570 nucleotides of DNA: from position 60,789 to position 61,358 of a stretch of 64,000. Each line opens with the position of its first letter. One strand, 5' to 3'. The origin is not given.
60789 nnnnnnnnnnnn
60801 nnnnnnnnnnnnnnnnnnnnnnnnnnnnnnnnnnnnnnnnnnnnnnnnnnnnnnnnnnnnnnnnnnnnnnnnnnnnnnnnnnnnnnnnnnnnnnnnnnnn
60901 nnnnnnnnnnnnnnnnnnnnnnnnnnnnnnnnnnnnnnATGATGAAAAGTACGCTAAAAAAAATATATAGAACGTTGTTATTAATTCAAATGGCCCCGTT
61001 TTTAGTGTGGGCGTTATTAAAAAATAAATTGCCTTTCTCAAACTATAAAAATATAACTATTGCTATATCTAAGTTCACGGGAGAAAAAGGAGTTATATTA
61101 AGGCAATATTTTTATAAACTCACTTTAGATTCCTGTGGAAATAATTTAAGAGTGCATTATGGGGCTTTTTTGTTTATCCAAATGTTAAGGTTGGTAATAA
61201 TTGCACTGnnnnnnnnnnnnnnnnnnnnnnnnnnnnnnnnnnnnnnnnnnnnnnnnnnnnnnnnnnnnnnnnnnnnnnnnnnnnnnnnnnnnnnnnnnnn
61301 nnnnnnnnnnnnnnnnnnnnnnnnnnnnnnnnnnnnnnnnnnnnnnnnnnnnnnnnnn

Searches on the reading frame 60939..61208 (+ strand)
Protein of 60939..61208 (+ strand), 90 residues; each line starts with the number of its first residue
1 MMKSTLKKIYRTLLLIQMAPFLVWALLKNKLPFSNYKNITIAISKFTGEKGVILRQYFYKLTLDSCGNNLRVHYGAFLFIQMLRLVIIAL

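Call 17: list_cluster_members(proteins=[window:60939-61208:+, window:61280-61519:+, window:56993-57631:+, window:57571-58080:+, window:59735-60967:+, window:61519-62676:+, window:62666-63880:+])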
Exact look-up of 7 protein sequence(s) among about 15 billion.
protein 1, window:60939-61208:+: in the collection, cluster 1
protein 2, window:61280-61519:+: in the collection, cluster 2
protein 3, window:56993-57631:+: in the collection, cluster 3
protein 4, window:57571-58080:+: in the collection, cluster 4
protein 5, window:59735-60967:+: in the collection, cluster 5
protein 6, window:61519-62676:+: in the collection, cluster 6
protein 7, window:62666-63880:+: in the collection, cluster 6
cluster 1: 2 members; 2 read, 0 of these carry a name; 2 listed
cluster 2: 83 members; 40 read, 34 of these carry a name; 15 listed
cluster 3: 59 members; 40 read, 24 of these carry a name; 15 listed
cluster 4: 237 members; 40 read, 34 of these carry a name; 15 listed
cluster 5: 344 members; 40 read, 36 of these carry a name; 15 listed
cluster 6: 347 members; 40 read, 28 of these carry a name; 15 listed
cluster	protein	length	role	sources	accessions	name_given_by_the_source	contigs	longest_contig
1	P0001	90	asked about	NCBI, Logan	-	-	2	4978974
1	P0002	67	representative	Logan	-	-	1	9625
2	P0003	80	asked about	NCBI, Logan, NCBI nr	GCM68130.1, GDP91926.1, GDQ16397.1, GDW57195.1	acyltransferase [Escherichia coli] | galactoside O-acetyltransferase [Escherichia coli]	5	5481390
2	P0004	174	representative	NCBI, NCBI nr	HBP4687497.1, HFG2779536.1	TPA: acyltransferase, partial [Escherichia coli] | acyltransferase [Escherichia coli]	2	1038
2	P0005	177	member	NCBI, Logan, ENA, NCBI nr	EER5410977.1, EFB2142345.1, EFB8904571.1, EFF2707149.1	acyltransferase [Escherichia coli]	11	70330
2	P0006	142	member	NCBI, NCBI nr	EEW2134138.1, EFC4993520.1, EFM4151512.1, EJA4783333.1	TPA: acyltransferase, partial [Escherichia coli] | acyltransferase [Escherichia coli]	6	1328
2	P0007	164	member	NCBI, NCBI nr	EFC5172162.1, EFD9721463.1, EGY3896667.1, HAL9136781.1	acyltransferase [Escherichia coli]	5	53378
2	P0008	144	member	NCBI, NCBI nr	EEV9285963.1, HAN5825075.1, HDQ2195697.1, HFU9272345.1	TPA: acyltransferase, partial [Escherichia coli] | acyltransferase [Escherichia coli]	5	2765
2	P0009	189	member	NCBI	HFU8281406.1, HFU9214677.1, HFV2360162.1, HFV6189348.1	TPA: acyltransferase, partial [Escherichia coli]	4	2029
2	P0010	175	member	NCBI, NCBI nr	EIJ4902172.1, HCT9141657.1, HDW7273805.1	TPA: acyltransferase, partial [Escherichia coli] | acyltransferase [Escherichia coli]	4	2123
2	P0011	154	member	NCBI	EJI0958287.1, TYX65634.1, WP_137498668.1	acyltransferase, partial [Escherichia coli]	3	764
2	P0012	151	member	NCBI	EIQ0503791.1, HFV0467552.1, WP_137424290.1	TPA: acyltransferase, partial [Escherichia coli]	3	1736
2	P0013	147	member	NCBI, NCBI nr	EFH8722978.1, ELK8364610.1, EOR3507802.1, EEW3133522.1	acyltransferase, partial [Escherichia coli] | acyltransferase [Escherichia coli]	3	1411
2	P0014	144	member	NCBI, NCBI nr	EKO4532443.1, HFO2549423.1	acyltransferase, partial [Escherichia coli] | acyltransferase [Escherichia coli]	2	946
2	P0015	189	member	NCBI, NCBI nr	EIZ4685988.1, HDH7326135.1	TPA: acyltransferase, partial [Escherichia coli] | acyltransferase [Escherichia coli]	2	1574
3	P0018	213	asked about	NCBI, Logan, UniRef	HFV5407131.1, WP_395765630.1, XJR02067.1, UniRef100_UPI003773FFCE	TPA: glycosyltransferase [Escherichia coli] | glycosyltransferase n=1 Tax=Escherichia coli TaxID=562 RepID=UPI003773FFCE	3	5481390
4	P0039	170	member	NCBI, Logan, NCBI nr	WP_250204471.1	glycosyltransferase [Escherichia coli]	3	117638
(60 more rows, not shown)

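Call 18: find_encoding_contigs(protein=P0001, flank=6000, max_places=10)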
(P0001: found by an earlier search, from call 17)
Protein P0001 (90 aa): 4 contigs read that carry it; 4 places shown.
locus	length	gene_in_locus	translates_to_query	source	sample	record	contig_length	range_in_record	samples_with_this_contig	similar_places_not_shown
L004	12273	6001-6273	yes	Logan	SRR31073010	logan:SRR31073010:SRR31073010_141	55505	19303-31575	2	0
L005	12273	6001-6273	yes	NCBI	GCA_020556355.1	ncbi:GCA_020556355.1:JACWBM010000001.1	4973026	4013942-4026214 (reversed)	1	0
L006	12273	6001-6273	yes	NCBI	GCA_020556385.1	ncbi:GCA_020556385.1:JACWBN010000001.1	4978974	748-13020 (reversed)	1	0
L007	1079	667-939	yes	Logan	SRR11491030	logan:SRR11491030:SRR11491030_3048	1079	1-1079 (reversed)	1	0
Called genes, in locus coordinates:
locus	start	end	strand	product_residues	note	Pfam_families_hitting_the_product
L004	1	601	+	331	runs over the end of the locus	PF01073:3Beta_HSD, PF01370:Epimerase, PF02719:Polysacc_synt_2 (weak), PF04321:RmlD_sub_bind, PF13460:NAD_binding_10, PF16363:GDP_Man_Dehyd, PF07993:NAD_binding_4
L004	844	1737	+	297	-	PF00483:NTP_transferase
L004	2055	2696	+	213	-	PF13477:Glyco_trans_4_2, PF13439:Glyco_transf_4, PF13579:Glyco_trans_4_4 (weak)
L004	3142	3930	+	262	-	PF00535:Glycos_transf_2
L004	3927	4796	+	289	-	PF00535:Glycos_transf_2, PF10111:Glyco_tranf_2_2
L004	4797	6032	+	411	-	PF04932:Wzy_C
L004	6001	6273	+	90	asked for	-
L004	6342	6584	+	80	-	-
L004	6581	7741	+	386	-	PF13439:Glyco_transf_4, PF13477:Glyco_trans_4_2 (weak), PF13579:Glyco_trans_4_4, PF00534:Glycos_transf_1, PF13692:Glyco_trans_1_4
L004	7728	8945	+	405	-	PF13440:Polysacc_synt_3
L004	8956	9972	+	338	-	PF00106:adh_short (faint), PF01073:3Beta_HSD, PF01370:Epimerase, PF02719:Polysacc_synt_2, PF04321:RmlD_sub_bind (weak), PF05368:NmrA (weak), PF07993:NAD_binding_4 (weak), PF16363:GDP_Man_Dehyd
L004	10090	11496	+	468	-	PF03446:NAD_binding_2, PF00393:6PGD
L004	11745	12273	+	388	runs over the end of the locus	PF03721:UDPG_MGDP_dh_N, PF00984:UDPG_MGDP_dh, PF03720:UDPG_MGDP_dh_C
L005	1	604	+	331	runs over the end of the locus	PF01073:3Beta_HSD, PF01370:Epimerase, PF02719:Polysacc_synt_2 (weak), PF04321:RmlD_sub_bind, PF13460:NAD_binding_10, PF16363:GDP_Man_Dehyd, PF07993:NAD_binding_4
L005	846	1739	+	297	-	PF00483:NTP_transferase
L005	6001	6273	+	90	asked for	-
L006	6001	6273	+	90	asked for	-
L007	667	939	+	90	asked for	-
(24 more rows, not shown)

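Call 19: find_encoding_contigs(protein=P0003, flank=6000, max_places=10)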
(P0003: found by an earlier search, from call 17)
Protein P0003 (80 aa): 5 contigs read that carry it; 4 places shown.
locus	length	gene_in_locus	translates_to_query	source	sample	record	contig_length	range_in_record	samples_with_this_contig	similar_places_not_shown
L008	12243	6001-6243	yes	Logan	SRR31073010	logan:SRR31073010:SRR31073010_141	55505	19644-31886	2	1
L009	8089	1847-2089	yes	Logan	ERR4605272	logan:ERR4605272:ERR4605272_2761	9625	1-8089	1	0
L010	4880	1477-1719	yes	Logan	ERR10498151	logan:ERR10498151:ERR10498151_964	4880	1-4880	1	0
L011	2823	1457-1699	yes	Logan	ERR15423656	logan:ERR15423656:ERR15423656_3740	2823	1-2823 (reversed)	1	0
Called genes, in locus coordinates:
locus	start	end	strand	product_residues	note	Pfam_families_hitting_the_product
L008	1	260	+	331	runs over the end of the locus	PF01073:3Beta_HSD, PF01370:Epimerase, PF02719:Polysacc_synt_2 (weak), PF04321:RmlD_sub_bind, PF13460:NAD_binding_10, PF16363:GDP_Man_Dehyd, PF07993:NAD_binding_4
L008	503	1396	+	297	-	PF00483:NTP_transferase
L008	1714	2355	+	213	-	PF13477:Glyco_trans_4_2, PF13439:Glyco_transf_4, PF13579:Glyco_trans_4_4 (weak)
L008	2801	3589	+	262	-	PF00535:Glycos_transf_2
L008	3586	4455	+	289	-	PF00535:Glycos_transf_2, PF10111:Glyco_tranf_2_2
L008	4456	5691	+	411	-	PF04932:Wzy_C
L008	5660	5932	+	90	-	-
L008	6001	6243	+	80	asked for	-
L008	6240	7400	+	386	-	PF13439:Glyco_transf_4, PF13477:Glyco_trans_4_2 (weak), PF13579:Glyco_trans_4_4, PF00534:Glycos_transf_1, PF13692:Glyco_trans_1_4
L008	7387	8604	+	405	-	PF13440:Polysacc_synt_3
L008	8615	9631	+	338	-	PF00106:adh_short (faint), PF01073:3Beta_HSD, PF01370:Epimerase, PF02719:Polysacc_synt_2, PF04321:RmlD_sub_bind (weak), PF05368:NmrA (weak), PF07993:NAD_binding_4 (weak), PF16363:GDP_Man_Dehyd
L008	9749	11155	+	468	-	PF03446:NAD_binding_2, PF00393:6PGD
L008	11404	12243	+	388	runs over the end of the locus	PF03721:UDPG_MGDP_dh_N, PF00984:UDPG_MGDP_dh, PF03720:UDPG_MGDP_dh_C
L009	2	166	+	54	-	?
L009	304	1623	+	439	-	PF04932:Wzy_C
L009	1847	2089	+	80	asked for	-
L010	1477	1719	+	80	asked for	-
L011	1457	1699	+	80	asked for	-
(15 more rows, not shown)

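Call 22: find_encoding_contigs(protein=P0018, flank=10000, max_places=10)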
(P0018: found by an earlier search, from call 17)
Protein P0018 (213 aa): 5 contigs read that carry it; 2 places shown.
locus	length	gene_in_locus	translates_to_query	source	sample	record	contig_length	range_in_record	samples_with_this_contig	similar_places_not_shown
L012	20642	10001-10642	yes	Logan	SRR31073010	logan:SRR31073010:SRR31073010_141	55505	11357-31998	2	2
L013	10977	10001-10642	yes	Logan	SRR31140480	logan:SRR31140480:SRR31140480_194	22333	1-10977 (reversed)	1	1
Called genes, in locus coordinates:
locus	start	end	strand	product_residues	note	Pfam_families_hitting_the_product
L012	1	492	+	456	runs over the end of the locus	PF02878:PGM_PMM_I, PF02879:PGM_PMM_II, PF02880:PGM_PMM_III, PF00408:PGM_PMM_IV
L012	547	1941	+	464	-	PF13727:CoA_binding_3, PF02397:Bac_transf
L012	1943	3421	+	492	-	PF01943:Polysacc_synt, PF13440:Polysacc_synt_3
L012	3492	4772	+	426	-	PF04230:PS_pyruv_trans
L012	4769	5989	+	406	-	PF13439:Glyco_transf_4 (weak), PF13579:Glyco_trans_4_4 (faint), PF20706:GT4-conflict, PF00534:Glycos_transf_1, PF13692:Glyco_trans_1_4, PF13524:Glyco_trans_1_2 (weak)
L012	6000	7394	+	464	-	PF27800:WcaM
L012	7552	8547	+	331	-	PF01073:3Beta_HSD, PF01370:Epimerase, PF02719:Polysacc_synt_2 (weak), PF04321:RmlD_sub_bind, PF13460:NAD_binding_10, PF16363:GDP_Man_Dehyd, PF07993:NAD_binding_4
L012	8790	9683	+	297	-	PF00483:NTP_transferase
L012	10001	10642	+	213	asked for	PF13477:Glyco_trans_4_2, PF13439:Glyco_transf_4, PF13579:Glyco_trans_4_4 (weak)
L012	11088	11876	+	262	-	PF00535:Glycos_transf_2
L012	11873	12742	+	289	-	PF00535:Glycos_transf_2, PF10111:Glyco_tranf_2_2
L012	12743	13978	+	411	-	PF04932:Wzy_C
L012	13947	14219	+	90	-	-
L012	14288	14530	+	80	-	-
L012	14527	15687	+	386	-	PF13439:Glyco_transf_4, PF13477:Glyco_trans_4_2 (weak), PF13579:Glyco_trans_4_4, PF00534:Glycos_transf_1, PF13692:Glyco_trans_1_4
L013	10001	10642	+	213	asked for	PF13477:Glyco_trans_4_2, PF13439:Glyco_transf_4, PF13579:Glyco_trans_4_4 (weak)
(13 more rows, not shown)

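Call 37: search_protein_families(proteins=[P0001, P0003], library=ncbifam, max_evalue=0.01)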
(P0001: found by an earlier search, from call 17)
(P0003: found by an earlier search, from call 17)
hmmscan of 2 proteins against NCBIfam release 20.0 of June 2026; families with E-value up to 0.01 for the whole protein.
P0001 (90 aa): 0 families

P0003 (80 aa): 31 families (the best 25 are shown)
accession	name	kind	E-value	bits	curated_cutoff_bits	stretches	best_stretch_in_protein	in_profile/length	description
NF007240.0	PRK09677.1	equivalog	1.3e-13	50.9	243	1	13-77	118-184/192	putative lipopolysaccharide biosynthesis O-acetyl transferase WbbJ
TIGR03308.1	phn_thr-fam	hypoth_equivalog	5.4e-13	49.2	201.65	1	23-77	106-162/204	phosphonate metabolim protein, transferase hexapeptide repeat family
NF007076.0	PRK09527.1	equivalog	1.7e-11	43.9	347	1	26-76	132-184/203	galactoside O-acetyltransferase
NF000490.1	chloram_CatB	equivalog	1.4e-10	40.8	350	1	18-77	103-164/210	type B chloramphenicol O-acetyltransferase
NF000311.1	Vat_ABCDEFH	equivalog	1.7e-10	40.8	300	1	21-77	105-164/201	Vat family streptogramin A O-acetyltransferase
TIGR03570.1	NeuD_NnaD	subfamily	1.7e-10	40.8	160.8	1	25-72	153-202/202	NeuD/PglB/VioB family sugar acetyltransferase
NF007499.0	PRK10092.1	equivalog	3.6e-10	39.9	314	1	24-76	128-182/183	maltose O-acetyltransferase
NF000504.1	stregram_VatH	exception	1e-09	38.6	475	1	19-77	110-171/216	streptogramin A O-acetyltransferase Vat(H)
NF033468.1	stregram_VatI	exception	1.4e-09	38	415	1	21-77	107-166/208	streptogramin A O-acetyltransferase Vat(I)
NF000101.1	stregram_VatA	exception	1.5e-09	37.8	450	1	21-77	113-172/219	streptogramin A O-acetyltransferase Vat(A)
NF007797.0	PRK10502.1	subfamily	4e-09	36.4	192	1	21-78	121-180/183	WcaF family extracellular polysaccharide biosynthesis acetyltransferase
TIGR03532.1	DapD_Ac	equivalog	8.6e-09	35.3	231.75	1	24-76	159-213/231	2,3,4,5-tetrahydropyridine-2,6-dicarboxylate N-acetyltransferase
NF041874.1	EPS_EpsC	equivalog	1e-08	35.1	150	2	48-77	138-167/168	serine O-acetyltransferase EpsC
NF000084.1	amicyc_ac_ApmA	equivalog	3.7e-07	30.1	550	1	25-77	176-232/274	aminocyclitol acetyltransferase ApmA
NF058585.1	HptprglPActTf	PfamEq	3.7e-07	29.9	300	1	23-77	104-160/172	heptaprenylglyceryl phosphate O-acetyltransferase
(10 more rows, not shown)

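Call 59: find_encoding_contigs(protein=P0039, flank=6000, max_places=6)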
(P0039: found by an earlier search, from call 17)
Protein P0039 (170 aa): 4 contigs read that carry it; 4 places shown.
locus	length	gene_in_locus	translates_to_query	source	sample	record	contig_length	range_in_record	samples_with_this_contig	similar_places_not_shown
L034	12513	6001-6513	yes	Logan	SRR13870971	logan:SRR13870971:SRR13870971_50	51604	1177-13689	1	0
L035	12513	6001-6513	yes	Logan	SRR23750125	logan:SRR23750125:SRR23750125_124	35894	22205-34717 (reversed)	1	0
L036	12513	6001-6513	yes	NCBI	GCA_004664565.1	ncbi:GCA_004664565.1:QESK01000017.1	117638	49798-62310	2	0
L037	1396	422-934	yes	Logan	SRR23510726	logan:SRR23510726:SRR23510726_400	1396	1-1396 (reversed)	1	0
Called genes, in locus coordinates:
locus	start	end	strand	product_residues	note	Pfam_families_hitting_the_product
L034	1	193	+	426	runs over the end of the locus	PF04230:PS_pyruv_trans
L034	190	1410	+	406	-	PF13439:Glyco_transf_4 (weak), PF13579:Glyco_trans_4_4 (faint), PF20706:GT4-conflict, PF00534:Glycos_transf_1, PF13692:Glyco_trans_1_4, PF13524:Glyco_trans_1_2 (weak)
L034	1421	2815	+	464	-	PF27800:WcaM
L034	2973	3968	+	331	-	PF01073:3Beta_HSD, PF01370:Epimerase, PF02719:Polysacc_synt_2 (weak), PF04321:RmlD_sub_bind, PF13460:NAD_binding_10, PF16363:GDP_Man_Dehyd, PF07993:NAD_binding_4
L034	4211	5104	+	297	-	PF00483:NTP_transferase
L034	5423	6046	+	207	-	PF13477:Glyco_trans_4_2, PF13439:Glyco_transf_4, PF13579:Glyco_trans_4_4 (weak)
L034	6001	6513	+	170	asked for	PF00534:Glycos_transf_1, PF13692:Glyco_trans_1_4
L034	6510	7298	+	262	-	PF00535:Glycos_transf_2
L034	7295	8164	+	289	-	PF00535:Glycos_transf_2, PF10111:Glyco_tranf_2_2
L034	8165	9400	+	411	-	PF04932:Wzy_C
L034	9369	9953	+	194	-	PF00132:Hexapep (faint)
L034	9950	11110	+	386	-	PF13439:Glyco_transf_4, PF13477:Glyco_trans_4_2 (weak), PF13579:Glyco_trans_4_4, PF00534:Glycos_transf_1, PF13692:Glyco_trans_1_4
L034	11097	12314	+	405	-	PF13440:Polysacc_synt_3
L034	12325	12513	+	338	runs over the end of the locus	PF00106:adh_short (faint), PF01073:3Beta_HSD, PF01370:Epimerase, PF02719:Polysacc_synt_2, PF04321:RmlD_sub_bind (weak), PF05368:NmrA (weak), PF07993:NAD_binding_4 (weak), PF16363:GDP_Man_Dehyd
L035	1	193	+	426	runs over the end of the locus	PF04230:PS_pyruv_trans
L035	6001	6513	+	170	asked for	PF00534:Glycos_transf_1, PF13692:Glyco_trans_1_4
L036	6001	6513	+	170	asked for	PF00534:Glycos_transf_1, PF13692:Glyco_trans_1_4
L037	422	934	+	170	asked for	PF00534:Glycos_transf_1, PF13692:Glyco_trans_1_4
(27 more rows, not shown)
